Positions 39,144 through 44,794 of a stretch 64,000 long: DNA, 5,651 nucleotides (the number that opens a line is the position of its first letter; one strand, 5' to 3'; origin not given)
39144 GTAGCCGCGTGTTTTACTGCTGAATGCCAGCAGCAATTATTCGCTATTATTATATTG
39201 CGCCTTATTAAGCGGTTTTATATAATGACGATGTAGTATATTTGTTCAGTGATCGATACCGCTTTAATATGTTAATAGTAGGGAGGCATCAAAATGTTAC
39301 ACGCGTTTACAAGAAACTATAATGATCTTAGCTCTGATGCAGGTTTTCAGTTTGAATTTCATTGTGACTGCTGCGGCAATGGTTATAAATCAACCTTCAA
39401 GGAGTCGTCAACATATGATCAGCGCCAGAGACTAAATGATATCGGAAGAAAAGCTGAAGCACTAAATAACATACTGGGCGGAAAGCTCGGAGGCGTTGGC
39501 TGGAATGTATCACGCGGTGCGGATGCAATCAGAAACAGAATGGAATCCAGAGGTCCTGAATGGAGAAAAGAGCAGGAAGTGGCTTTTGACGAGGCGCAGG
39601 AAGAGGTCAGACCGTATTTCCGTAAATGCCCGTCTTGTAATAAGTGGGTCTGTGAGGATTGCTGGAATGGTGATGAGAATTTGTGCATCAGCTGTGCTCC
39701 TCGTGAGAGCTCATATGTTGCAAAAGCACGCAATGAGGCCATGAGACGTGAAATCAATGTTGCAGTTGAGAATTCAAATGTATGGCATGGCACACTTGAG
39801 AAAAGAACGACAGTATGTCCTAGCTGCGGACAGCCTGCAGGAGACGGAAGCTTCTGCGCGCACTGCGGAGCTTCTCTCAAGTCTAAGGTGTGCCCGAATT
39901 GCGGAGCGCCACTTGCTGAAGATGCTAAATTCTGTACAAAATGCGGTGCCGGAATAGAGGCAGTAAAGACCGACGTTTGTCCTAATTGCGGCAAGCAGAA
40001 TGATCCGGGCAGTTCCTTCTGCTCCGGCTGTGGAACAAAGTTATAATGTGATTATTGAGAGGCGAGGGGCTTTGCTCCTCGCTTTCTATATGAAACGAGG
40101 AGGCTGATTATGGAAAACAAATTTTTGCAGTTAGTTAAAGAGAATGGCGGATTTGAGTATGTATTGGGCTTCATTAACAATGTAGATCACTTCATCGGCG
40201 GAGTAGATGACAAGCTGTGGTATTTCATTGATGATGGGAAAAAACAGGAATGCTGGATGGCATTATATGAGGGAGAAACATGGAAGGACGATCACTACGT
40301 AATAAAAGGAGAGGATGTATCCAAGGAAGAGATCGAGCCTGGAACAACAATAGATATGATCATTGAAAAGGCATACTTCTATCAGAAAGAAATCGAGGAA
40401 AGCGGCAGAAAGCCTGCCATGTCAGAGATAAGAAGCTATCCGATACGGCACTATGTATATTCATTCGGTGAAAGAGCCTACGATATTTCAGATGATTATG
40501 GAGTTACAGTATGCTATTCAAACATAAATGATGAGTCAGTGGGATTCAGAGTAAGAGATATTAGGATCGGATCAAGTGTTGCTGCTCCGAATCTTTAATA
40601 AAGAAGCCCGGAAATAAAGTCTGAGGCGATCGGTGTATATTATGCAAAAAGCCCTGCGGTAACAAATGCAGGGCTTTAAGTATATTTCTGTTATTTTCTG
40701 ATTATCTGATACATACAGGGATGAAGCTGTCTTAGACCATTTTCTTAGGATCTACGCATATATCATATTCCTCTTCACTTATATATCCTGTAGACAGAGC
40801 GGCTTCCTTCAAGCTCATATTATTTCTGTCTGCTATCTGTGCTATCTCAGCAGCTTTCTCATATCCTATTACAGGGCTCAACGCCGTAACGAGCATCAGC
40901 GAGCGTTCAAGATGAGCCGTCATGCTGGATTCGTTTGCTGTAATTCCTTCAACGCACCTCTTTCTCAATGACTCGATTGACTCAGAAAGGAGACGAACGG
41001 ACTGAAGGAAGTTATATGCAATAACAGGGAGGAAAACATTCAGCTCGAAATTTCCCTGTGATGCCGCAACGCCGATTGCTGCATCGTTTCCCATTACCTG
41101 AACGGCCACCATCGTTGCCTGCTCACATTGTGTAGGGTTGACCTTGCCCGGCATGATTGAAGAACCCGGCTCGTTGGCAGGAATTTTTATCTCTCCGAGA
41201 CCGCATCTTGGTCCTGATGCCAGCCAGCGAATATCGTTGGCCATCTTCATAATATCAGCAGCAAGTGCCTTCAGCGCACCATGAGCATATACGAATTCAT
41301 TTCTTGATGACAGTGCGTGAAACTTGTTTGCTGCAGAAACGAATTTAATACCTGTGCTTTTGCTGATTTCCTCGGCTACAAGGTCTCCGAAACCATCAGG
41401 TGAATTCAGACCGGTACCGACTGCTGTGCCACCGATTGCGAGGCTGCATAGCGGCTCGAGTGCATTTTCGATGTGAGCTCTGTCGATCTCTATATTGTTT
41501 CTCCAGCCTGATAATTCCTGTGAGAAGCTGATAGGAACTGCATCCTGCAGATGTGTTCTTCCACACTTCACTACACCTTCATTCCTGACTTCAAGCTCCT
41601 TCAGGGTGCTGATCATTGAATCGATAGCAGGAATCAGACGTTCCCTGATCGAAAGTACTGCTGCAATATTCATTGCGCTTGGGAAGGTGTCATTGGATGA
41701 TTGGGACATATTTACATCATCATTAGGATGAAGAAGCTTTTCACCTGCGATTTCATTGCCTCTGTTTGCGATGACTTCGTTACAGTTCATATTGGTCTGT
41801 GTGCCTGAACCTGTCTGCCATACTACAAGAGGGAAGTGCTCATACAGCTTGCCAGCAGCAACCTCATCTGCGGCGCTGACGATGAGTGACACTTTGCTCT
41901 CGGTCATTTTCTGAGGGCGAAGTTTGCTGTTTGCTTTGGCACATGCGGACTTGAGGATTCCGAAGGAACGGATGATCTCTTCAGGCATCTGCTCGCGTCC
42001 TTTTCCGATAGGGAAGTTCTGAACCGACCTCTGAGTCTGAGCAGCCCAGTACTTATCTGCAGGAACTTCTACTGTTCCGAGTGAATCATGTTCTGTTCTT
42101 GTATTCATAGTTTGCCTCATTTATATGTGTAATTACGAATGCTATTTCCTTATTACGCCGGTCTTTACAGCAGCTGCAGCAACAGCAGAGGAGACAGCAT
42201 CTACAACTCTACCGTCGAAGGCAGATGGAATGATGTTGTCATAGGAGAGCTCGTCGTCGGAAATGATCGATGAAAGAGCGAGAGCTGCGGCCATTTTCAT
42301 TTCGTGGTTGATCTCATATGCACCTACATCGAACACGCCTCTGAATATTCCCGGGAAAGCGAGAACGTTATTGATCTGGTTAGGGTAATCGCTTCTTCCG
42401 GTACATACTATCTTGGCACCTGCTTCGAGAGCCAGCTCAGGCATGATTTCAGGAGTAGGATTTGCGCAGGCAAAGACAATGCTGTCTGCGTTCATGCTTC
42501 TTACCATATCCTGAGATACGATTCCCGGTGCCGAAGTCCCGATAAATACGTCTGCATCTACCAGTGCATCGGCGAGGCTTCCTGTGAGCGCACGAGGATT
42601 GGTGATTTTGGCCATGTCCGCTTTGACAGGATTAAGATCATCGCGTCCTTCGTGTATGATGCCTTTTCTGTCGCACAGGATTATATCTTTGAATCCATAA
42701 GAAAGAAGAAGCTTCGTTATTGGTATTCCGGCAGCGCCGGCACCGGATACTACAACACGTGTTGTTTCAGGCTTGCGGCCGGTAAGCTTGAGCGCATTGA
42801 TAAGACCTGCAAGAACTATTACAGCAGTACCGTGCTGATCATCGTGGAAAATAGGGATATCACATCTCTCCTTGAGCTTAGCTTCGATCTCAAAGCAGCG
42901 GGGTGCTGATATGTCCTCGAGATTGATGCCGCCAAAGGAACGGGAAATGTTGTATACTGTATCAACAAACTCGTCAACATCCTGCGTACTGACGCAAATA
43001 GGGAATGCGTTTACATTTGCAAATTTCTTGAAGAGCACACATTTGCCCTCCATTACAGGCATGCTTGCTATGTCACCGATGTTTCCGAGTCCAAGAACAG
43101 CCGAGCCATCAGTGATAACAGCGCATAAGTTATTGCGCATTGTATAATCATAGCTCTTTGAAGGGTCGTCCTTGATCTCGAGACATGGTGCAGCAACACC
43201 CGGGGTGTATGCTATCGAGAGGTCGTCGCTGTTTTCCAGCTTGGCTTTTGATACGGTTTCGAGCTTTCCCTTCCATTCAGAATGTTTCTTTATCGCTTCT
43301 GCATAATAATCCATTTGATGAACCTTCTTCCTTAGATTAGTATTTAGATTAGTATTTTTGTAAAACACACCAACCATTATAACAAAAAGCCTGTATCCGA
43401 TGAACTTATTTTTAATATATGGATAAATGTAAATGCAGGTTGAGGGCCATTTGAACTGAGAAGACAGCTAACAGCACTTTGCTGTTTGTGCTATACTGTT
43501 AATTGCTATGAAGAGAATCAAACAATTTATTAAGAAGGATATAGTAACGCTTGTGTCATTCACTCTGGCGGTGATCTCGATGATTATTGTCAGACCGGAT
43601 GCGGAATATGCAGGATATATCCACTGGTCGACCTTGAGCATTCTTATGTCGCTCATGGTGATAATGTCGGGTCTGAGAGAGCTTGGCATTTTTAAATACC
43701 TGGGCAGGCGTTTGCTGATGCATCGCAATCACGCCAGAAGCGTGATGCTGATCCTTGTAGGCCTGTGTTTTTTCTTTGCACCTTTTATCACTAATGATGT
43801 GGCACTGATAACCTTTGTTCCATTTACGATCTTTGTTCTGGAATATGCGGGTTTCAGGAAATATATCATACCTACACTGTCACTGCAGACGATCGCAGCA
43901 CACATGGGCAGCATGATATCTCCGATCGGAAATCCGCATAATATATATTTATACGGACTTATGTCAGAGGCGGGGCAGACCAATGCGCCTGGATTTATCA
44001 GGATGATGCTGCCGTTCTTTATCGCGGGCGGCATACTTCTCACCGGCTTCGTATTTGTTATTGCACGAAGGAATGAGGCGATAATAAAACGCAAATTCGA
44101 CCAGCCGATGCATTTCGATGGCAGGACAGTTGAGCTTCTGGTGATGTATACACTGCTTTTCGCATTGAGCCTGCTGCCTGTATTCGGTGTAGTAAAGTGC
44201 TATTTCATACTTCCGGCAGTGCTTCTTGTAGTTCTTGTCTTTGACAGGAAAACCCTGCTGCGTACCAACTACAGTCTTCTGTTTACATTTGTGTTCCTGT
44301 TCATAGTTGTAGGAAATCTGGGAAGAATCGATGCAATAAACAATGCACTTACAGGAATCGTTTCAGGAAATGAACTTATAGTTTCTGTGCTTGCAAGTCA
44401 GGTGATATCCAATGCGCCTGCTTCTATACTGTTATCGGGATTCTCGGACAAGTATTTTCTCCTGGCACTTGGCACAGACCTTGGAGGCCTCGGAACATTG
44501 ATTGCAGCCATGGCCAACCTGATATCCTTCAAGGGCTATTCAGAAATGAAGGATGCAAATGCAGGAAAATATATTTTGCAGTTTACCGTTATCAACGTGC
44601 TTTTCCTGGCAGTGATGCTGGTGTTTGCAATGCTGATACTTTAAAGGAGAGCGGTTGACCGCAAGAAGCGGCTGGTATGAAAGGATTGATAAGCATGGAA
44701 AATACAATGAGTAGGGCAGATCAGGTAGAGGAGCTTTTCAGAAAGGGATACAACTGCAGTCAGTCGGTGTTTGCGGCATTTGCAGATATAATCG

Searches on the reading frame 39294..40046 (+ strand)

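Call 58: search_protein_families(library=pfam, proteins=[window:39294-40046:+], max_evalue=0.00001)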
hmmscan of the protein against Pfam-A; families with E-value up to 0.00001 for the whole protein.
window:39294-40046:+ (250 aa): 6 families
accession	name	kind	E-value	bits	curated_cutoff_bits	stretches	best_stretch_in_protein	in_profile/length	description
PF13240.11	Zn_Ribbon_1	-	1.6e-17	63.1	25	2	200-220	2-22/23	zinc-ribbon domain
PF12773.13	DZR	-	1.1e-13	51.5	27.3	1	175-218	1-45/45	Double zinc ribbon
PF13248.11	Zn_ribbon_3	-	2.2e-13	49.6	27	1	198-220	3-25/26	zinc-ribbon domain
PF18912.6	DZR_2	-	2.9e-09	37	27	1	199-246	9-55/56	Double zinc ribbon domain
PF24460.1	DUF7575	-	1.9e-07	30.7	28.5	0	226-250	3-27/28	Domain of unknown function (DUF7575)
PF24463.1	DUF7577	-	9.1e-07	28.8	28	0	228-250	4-26/27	Domain of unknown function (DUF7577)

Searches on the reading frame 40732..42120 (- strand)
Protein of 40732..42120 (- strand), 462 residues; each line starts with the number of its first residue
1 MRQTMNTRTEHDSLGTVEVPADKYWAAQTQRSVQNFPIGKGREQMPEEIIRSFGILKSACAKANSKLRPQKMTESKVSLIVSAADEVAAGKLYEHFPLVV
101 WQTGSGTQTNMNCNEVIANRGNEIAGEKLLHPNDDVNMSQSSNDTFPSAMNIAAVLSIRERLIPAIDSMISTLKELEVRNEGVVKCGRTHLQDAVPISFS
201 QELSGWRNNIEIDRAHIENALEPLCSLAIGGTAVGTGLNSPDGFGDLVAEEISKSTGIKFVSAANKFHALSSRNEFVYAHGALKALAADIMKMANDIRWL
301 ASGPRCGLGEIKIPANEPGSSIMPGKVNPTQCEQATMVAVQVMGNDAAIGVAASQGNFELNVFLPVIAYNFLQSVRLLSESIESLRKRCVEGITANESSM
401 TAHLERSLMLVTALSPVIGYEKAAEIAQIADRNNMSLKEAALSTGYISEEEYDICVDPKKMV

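Call 58: search_protein_families(library=pfam, proteins=[window:40732-42120:-], max_evalue=0.00001)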
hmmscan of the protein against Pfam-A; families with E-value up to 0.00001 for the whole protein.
window:40732-42120:- (462 aa): 2 families
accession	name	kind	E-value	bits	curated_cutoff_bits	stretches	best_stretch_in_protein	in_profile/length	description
PF00206.25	Lyase_1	-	8e-104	347.8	27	1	15-344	1-312/312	Lyase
PF10415.14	FumaraseC_C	-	9.2e-21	74.5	32.5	1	410-462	1-53/54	Fumarase C C-terminus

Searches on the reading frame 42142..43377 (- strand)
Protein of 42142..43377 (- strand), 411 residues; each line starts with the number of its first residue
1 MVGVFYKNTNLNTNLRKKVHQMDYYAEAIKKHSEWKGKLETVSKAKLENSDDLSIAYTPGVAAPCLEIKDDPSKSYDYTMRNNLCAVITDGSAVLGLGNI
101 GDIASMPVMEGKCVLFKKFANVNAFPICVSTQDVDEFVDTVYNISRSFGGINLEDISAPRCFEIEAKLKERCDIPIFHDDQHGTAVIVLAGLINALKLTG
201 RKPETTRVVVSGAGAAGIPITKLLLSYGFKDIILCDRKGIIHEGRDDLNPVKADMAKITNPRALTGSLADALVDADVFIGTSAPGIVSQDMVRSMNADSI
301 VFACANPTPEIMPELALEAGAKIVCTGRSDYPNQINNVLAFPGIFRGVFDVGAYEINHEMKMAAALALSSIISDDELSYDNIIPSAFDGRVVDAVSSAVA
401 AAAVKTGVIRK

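Call 58: search_protein_families(library=pfam, proteins=[window:42142-43377:-], max_evalue=0.00001)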
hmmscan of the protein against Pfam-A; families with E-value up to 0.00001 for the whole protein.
window:42142-43377:- (411 aa): 2 families
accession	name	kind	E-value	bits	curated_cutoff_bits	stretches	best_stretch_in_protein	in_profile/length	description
PF00390.24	malic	-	2.5e-32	112.6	23.1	1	37-169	2-182/182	Malic enzyme, N-terminal domain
PF03949.21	Malic_M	-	1.5e-24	87.2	23.5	1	183-405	3-255/258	Malic enzyme, NAD binding domain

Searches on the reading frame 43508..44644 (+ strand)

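Call 58: search_protein_families(library=pfam, proteins=[window:43508-44644:+], max_evalue=0.00001)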
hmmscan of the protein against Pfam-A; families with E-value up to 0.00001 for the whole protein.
window:43508-44644:+ (378 aa): 1 family
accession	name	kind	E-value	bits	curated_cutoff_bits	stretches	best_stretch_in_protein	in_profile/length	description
PF03600.22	CitMHS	-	5.6e-24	85.3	31.9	1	8-309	9-310/336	Citrate transporter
